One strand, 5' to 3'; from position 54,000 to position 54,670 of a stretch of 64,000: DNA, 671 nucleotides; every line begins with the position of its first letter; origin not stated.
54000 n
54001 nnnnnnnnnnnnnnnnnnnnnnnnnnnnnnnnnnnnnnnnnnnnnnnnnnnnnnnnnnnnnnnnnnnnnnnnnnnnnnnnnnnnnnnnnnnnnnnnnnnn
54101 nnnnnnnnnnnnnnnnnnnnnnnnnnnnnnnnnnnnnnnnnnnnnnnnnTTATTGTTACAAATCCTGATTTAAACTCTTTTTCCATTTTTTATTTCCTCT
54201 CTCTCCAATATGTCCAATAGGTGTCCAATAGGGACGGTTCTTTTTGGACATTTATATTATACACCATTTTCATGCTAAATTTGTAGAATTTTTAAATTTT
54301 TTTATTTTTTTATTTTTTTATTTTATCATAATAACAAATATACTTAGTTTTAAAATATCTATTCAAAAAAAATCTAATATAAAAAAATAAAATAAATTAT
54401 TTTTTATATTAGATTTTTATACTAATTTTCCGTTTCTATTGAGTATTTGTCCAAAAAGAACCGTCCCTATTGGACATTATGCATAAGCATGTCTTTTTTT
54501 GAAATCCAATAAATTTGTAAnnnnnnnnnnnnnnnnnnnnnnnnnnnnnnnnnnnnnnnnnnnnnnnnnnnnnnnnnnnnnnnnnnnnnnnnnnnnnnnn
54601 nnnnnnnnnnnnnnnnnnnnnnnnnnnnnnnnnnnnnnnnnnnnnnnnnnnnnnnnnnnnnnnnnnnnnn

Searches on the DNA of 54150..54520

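Call 81: search_rna_families(source=window, start=54150, end=54520, threshold=evalue, max_evalue=1)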
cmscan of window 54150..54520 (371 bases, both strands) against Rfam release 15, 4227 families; matches with E-value up to 1: 0.
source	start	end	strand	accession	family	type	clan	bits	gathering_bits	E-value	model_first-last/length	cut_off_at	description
